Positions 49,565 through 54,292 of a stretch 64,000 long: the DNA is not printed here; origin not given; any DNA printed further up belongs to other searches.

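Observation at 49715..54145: SET methyltransferase + PHD finger protein that also contains two AP2-like DNA-binding domains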

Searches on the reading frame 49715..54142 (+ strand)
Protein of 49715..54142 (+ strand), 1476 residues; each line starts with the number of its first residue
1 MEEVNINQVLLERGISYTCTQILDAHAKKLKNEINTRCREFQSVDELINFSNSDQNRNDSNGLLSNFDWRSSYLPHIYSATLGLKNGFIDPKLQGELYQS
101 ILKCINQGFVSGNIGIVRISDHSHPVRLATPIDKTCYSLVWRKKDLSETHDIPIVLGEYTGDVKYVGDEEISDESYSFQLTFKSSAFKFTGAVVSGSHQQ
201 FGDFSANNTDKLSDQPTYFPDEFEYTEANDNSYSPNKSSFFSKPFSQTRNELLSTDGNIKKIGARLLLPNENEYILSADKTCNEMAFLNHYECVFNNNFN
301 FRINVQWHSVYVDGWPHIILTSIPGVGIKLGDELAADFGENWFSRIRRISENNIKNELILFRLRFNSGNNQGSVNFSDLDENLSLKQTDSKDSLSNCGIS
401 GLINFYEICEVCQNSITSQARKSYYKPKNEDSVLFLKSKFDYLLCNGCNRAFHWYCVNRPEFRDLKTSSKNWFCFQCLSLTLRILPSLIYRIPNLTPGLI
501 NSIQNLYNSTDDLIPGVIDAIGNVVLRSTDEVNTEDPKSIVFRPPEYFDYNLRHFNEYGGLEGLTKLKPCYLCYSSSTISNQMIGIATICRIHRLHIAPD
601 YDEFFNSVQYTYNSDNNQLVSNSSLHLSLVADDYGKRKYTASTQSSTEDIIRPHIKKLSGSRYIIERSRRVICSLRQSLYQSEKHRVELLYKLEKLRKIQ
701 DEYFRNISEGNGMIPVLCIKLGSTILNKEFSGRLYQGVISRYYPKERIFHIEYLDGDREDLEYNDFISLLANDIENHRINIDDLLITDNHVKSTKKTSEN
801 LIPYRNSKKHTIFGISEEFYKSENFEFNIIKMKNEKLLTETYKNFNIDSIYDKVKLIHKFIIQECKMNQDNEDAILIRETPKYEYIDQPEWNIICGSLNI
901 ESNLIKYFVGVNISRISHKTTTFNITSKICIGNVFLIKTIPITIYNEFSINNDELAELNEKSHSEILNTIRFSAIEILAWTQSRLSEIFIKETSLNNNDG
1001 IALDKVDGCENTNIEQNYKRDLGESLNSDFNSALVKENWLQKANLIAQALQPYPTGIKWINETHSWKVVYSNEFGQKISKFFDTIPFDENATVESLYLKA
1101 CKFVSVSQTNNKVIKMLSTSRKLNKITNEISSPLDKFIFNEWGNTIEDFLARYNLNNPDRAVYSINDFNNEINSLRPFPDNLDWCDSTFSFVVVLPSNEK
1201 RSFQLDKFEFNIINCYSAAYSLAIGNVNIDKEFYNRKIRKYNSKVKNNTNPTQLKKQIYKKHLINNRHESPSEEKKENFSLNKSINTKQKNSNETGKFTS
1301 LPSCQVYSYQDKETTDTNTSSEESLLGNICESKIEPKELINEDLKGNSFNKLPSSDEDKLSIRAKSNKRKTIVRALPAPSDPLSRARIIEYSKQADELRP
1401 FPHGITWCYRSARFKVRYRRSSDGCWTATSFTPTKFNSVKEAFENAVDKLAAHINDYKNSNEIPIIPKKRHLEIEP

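Call 3: search_protein_families(library=pfam, proteins=[window:49715-54142:+], max_evalue=10)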
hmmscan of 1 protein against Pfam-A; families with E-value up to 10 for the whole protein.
window:49715-54142:+ (1476 aa): 3 families
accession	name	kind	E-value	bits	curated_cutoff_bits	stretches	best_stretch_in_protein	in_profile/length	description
PF21743.3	PTM_DIR17_Tudor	-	1.1e-09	38.3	27.2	1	727-766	5-44/48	PTM/DIR17-like, Tudor domain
PF00628.35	PHD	-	1.4e-05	25.4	24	1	441-477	12-47/47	PHD-finger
PF16866.11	PHD_4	-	4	7.9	30.6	1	408-477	6-64/65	PHD-finger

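Call 4: search_solved_structures(query=window:49715-54142:+, max_evalue=1, show_alignments=3)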
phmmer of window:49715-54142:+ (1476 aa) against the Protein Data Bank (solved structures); distinct sequences matched with E-value up to 1: 29.
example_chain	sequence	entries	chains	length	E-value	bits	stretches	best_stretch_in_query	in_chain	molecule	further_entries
1xwh_A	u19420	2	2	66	2e-05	25.3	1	427-483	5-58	Autoimmune regulator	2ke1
2kft_A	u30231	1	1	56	3.8e-05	24.4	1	428-482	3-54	Autoimmune regulator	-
4q6f_A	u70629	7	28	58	0.0048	17.5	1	442-479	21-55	Bromodomain adjacent to zinc finger domain protein 2A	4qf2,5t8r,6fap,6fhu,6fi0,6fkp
4qf3_A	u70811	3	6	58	0.019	15.5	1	442-479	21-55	Bromodomain adjacent to zinc finger domain protein 2B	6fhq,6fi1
3zvz_B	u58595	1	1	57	0.026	15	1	442-478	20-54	E3 UBIQUITIN-PROTEIN LIGASE UHRF1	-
2e6s_A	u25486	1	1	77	0.028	14.9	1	442-477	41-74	E3 ubiquitin-protein ligase UHRF2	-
3asl_A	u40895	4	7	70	0.044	14.3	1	442-478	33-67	E3 ubiquitin-protein ligase UHRF1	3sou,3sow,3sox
6iiw_A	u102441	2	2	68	0.046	14.2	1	442-478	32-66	E3 ubiquitin-protein ligase UHRF1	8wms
3zvy_A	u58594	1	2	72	0.047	14.2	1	442-478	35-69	E3 UBIQUITIN-PROTEIN LIGASE UHRF1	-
2lgg_A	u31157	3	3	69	0.047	14.2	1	442-478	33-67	E3 ubiquitin-protein ligase UHRF1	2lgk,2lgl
8xv6_A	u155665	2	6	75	0.052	14.1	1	442-478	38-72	E3 ubiquitin-protein ligase UHRF1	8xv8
3shb_A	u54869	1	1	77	0.061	13.8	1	442-478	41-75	E3 ubiquitin-protein ligase UHRF1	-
6vfo_A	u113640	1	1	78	0.065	13.7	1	442-479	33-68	E3 ubiquitin-protein ligase UHRF1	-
3t6r_A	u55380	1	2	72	0.077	13.5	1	442-477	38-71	E3 ubiquitin-protein ligase UHRF1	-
7xga_A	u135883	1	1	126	0.087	13.3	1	442-485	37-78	Chimera of E3 ubiquitin-protein ligase UHRF1 and Developmental pluripotency-associated pro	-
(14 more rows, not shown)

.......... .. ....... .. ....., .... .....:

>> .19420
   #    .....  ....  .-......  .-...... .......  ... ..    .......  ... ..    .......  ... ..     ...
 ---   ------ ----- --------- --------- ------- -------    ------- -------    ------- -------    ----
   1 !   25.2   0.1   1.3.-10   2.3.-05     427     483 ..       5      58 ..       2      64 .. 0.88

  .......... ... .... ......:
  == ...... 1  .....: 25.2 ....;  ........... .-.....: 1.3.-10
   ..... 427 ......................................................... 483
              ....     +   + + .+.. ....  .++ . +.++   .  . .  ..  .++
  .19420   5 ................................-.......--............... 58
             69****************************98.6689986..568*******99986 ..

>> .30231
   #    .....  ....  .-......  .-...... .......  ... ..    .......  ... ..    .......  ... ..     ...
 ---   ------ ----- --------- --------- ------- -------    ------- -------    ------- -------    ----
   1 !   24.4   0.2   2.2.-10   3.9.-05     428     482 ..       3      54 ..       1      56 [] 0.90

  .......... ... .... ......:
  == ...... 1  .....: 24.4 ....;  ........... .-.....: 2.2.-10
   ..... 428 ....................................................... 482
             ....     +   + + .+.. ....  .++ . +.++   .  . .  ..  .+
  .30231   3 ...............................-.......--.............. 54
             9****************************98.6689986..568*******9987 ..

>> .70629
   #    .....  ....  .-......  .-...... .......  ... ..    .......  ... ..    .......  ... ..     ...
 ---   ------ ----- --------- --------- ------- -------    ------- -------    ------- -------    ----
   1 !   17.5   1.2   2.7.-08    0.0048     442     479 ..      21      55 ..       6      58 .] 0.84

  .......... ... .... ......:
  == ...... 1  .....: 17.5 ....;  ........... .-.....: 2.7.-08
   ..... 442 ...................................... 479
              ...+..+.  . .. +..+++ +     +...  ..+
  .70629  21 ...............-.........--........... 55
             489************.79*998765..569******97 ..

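Call 5: find_homologous_proteins(query=window:49715-54142:+, max_evalue=0.001)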
Query window:49715-54142:+ (1476 aa): 13 proteins with E <= 0.001 among 6129 candidates.
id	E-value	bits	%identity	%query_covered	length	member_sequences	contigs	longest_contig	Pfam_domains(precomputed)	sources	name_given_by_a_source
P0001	0.0e+0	3108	92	100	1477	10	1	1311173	PF21743.4,PF00628.36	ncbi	ncbi:hypothetical protein cmbei_6002240 [Cryptosporidium meleagridis]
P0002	0.0e+0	2725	81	100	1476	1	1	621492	PF21743.4,PF00628.36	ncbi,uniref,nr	ncbi:protein with N-terminal apicomplexan-specific globular domain plus PHD domain [Cryptosporidium 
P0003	0.0e+0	2474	75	100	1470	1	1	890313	PF21743.4,PF00628.36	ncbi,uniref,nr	ncbi:uncharacterized protein cubi_02348 [Cryptosporidium ubiquitum]|uniref:PHD-type domain-containin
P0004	0.0e+0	2318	70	100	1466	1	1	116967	PF21743.4,PF00628.36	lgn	-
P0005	0.0e+0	2314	71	100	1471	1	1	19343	PF21743.4,PF00628.36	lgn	-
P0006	0.0e+0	2171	66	100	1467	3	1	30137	PF21743.4,PF00628.36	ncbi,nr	ncbi:PHD domain-containing protein [Cryptosporidium canis]|nr:PHD domain-containing protein [Cryptos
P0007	0.0e+0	1820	58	100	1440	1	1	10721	PF21743.4,PF00628.36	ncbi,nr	ncbi:putative histone-lysine N-methyltransferase, H3 lysine-4 specific [Cryptosporidium felis]|nr:pu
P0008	0.0e+0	1609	53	100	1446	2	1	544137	PF21743.4,PF00628.36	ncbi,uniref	ncbi:hypothetical protein RS030_71039 [Cryptosporidium xiaoi]|uniref:PHD-type domain-containing prot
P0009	0.0e+0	1605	52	99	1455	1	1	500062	PF21743.4,PF00628.36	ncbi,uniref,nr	ncbi:protein with N-terminal apicomplexan-specific globular domain plus PHD domain [Cryptosporidium 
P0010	4.5e-283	960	38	99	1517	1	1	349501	PF21743.4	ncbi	ncbi:hypothetical protein ACR3K2_03470 [Cryptosporidium serpentis]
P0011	5.2e-283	960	37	99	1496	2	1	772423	PF21743.4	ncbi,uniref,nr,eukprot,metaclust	ncbi:uncharacterized protein CMU_007630 [Cryptosporidium muris RN66]|uniref:Zinc finger PHD-type dom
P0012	1.9e-36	143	26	28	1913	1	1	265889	PF23264.2,PF00628.36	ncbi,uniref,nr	ncbi:hypothetical protein AK88_03157 [Plasmodium fragile]|uniref:Histone-lysine N-methyltransferase,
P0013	1.4e-27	114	30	15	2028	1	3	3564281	PF23264.2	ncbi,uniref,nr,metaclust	ncbi:histone-lysine N-methyltransferase [Plasmodium brasilianum]|uniref:Histone-lysine N-methyltrans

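Call 9: search_protein_families(library=pfam, proteins=[P0012, P0013, P0011], max_evalue=1)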
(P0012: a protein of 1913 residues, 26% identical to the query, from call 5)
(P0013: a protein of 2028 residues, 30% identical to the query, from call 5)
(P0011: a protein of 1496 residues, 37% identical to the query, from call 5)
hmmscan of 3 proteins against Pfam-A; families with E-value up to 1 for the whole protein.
P0012 (1913 aa): 10 families
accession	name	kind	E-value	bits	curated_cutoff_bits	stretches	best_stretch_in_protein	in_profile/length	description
PF23264.1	DUF7073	-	8.1e-37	125.8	27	1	1169-1264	1-95/95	Domain of unknown function (DUF7073)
PF00628.35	PHD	-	2e-05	25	24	1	1033-1081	1-47/47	PHD-finger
PF21743.3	PTM_DIR17_Tudor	-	0.0002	21.5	27.2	1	1788-1825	3-37/48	PTM/DIR17-like, Tudor domain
PF17123.11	zf-RING_11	-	0.0064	16.6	27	1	1033-1063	2-29/29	RING-like zinc finger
PF18359.7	Tudor_5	-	0.015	15.5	31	1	1798-1828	21-50/53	Histone methyltransferase Tudor domain 1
PF12678.13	zf-rbx1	-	0.25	12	31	0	1033-1065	14-43/55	RING-H2 zinc finger domain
PF23412.1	zf_RING_Vps8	-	0.55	10.5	27.3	1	1033-1081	1-52/52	Vps8 RING zinc finger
PF10497.14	zf-4CXXC_R1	-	0.57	10.8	22.7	0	1028-1087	4-68/99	Zinc-finger domain of monoamine-oxidase A repressor R1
PF17120.11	zf-RING_16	-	0.81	9.8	27.4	0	1029-1069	3-39/57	RING/Ubox like zinc-binding domain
PF23555.2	zf-RING_Vps41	-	0.84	9.7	30.3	0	1032-1078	2-50/52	Vps41 C-terminal RING finger domain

P0013 (2028 aa): 4 families
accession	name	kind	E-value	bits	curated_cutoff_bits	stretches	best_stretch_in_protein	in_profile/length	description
PF23264.1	DUF7073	-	3e-39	133.6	27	1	1272-1366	1-95/95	Domain of unknown function (DUF7073)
PF00628.35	PHD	-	0.00077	19.9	24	1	1119-1166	1-47/47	PHD-finger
PF21743.3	PTM_DIR17_Tudor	-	0.0014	18.9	27.2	1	1903-1940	3-37/48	PTM/DIR17-like, Tudor domain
PF17120.11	zf-RING_16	-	0.35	11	27.4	0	1116-1156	4-41/57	RING/Ubox like zinc-binding domain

P0011 (1496 aa): 5 families
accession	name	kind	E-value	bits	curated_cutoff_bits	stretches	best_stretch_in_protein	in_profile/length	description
PF21743.3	PTM_DIR17_Tudor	-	5.4e-10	39.3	27.2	1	757-796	4-43/48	PTM/DIR17-like, Tudor domain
PF00628.35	PHD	-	0.0004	20.8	24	1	473-510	11-47/47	PHD-finger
PF23004.2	PHDvar_NSD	-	0.058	13.9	27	1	472-492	10-30/47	Histone-lysine N-methyltransferase NSD-like, variant PHD zinc finger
PF23412.1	zf_RING_Vps8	-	0.074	13.3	27.3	1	474-510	16-52/52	Vps8 RING zinc finger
PF16866.11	PHD_4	-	0.21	12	30.6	0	469-511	21-65/65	PHD-finger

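Call 59: find_encoding_contigs(protein=window:49715-54142:+, flank=3000, max_places=4)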
Protein window:49715-54142:+ (1476 aa): no gene with exactly this product is on record in the collection.
